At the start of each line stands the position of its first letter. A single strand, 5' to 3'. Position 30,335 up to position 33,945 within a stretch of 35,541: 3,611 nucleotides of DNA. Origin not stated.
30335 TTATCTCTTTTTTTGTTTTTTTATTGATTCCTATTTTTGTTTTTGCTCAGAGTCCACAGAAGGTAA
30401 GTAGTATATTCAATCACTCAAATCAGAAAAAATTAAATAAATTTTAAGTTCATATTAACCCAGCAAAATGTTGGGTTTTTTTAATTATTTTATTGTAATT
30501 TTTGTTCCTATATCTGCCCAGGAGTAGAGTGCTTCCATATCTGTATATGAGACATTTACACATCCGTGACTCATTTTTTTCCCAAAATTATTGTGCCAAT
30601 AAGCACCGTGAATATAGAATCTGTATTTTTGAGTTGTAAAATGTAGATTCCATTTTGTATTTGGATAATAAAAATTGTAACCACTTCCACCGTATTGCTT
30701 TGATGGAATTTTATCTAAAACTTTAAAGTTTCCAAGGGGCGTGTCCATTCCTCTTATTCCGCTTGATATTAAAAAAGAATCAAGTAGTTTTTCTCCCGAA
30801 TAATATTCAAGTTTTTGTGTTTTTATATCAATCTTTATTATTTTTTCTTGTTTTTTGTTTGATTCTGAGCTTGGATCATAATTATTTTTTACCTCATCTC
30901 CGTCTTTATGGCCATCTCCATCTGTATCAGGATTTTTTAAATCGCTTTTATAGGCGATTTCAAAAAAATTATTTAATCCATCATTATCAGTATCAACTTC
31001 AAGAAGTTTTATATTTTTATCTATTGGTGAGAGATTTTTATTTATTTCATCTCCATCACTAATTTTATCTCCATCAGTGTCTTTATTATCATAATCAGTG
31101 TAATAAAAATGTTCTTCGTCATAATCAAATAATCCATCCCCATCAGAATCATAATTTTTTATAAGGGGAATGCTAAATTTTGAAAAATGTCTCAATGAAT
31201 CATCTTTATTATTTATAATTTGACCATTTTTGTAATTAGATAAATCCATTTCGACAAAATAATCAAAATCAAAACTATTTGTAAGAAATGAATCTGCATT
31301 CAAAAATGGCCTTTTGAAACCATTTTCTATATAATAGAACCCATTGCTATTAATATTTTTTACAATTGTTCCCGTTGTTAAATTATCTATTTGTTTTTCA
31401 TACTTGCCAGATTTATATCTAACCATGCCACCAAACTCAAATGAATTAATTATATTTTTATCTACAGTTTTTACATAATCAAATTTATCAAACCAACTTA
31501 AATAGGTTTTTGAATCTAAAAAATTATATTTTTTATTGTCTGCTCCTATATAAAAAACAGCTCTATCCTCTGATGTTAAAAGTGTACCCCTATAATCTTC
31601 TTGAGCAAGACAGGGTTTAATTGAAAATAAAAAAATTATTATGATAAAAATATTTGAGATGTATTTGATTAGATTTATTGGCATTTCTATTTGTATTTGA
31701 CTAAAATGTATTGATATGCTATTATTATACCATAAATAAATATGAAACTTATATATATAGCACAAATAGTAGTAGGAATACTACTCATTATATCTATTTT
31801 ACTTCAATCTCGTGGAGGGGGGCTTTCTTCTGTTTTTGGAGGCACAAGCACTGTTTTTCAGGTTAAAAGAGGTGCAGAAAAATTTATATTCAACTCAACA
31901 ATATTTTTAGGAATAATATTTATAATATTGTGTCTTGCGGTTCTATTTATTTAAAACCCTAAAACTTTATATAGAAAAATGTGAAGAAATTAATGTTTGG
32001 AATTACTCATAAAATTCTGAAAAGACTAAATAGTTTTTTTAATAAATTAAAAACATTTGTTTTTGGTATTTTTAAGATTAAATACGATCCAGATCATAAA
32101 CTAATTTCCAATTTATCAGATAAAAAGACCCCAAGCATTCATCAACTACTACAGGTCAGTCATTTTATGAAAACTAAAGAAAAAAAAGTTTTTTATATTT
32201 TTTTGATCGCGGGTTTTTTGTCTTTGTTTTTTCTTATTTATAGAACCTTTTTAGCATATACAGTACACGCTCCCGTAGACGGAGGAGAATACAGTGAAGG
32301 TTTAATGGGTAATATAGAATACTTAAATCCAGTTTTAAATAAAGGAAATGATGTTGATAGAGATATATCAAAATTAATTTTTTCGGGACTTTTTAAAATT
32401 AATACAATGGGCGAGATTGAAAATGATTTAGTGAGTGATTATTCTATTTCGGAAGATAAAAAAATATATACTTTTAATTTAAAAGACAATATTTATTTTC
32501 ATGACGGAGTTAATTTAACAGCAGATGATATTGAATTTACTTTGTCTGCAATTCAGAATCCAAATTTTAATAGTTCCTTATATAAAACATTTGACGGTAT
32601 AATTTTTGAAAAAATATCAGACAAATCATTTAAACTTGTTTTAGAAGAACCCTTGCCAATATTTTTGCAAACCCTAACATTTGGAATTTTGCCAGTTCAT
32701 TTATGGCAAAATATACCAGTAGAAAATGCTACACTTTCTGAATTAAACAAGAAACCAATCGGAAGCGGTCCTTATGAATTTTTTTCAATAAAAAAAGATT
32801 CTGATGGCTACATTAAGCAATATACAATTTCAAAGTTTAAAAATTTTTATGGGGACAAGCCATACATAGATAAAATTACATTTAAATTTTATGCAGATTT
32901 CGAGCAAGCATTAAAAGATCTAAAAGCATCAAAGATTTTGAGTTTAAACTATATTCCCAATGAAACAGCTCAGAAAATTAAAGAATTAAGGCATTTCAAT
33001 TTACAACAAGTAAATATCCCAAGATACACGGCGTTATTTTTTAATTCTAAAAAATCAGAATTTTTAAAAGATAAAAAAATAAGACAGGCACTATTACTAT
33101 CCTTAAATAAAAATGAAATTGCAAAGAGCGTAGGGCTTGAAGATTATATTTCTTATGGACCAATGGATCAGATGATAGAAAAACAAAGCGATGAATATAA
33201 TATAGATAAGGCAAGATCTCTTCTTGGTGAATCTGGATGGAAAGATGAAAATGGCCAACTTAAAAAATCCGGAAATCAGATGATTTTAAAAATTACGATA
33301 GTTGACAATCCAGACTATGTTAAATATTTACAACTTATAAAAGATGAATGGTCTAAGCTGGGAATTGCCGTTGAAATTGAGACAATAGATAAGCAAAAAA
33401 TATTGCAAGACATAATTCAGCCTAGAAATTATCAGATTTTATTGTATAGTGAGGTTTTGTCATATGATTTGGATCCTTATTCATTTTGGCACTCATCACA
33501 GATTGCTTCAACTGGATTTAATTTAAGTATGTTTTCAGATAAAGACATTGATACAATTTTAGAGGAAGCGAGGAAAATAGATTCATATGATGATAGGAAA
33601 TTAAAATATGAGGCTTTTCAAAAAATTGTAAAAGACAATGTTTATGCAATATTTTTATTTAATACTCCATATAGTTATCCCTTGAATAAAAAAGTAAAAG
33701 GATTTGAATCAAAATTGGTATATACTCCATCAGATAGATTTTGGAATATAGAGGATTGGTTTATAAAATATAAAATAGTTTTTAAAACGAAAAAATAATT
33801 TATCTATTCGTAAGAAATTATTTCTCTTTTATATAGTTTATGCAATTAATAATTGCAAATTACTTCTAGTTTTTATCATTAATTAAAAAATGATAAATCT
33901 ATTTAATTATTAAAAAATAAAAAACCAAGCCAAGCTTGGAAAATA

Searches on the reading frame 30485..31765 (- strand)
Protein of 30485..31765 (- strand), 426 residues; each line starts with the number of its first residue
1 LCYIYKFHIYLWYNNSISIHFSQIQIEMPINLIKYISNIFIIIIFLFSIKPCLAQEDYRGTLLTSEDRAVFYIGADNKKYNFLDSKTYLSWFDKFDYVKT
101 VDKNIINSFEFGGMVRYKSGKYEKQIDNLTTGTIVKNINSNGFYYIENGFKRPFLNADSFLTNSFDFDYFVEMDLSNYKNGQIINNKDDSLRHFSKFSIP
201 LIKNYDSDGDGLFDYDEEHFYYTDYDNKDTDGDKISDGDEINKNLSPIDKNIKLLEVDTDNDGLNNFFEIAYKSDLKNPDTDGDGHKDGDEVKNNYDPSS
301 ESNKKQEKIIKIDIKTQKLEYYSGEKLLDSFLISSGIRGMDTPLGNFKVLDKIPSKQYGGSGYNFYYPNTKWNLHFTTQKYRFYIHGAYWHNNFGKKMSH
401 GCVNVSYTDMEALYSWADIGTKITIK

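Call 6: search_protein_families(library=pfam, proteins=[window:30485-31765:-], max_evalue=0.01)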
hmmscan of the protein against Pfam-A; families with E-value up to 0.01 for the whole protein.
window:30485-31765:- (426 aa): 2 families
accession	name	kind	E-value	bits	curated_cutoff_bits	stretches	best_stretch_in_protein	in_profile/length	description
PF03734.19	YkuD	-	1.2e-19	71.7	23.4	1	308-425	2-146/146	L,D-transpeptidase catalytic domain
PF18884.5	TSP3_bac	-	1.7e-06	28.2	25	0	258-275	1-18/22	Bacterial TSP3 repeat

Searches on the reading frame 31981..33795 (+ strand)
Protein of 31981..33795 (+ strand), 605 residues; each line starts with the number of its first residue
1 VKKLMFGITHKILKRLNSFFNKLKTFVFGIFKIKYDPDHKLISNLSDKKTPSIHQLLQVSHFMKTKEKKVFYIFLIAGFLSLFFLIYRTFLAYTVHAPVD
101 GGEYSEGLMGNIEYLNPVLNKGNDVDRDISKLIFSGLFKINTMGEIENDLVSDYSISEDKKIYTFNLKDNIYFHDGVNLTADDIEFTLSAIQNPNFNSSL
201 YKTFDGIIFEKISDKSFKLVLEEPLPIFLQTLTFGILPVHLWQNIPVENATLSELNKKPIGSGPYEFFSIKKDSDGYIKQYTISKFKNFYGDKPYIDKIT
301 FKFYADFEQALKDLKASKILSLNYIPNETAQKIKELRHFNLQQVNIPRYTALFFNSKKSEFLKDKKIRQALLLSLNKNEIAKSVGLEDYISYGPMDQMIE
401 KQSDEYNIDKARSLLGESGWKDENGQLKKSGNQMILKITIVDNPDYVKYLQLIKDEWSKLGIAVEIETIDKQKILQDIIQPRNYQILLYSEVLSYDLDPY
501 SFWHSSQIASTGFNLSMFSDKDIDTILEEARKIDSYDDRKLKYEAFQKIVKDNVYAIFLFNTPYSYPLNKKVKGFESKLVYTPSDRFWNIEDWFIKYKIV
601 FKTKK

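Call 6: search_protein_families(library=pfam, proteins=[window:31981-33795:+], max_evalue=0.01)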
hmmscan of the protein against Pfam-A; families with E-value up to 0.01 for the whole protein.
window:31981-33795:+ (605 aa): 1 family
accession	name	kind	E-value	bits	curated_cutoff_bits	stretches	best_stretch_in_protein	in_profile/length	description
PF00496.27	SBP_bac_5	-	8.8e-63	213.1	32.4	1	145-504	1-359/368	Bacterial extracellular solute-binding proteins, family 5 Middle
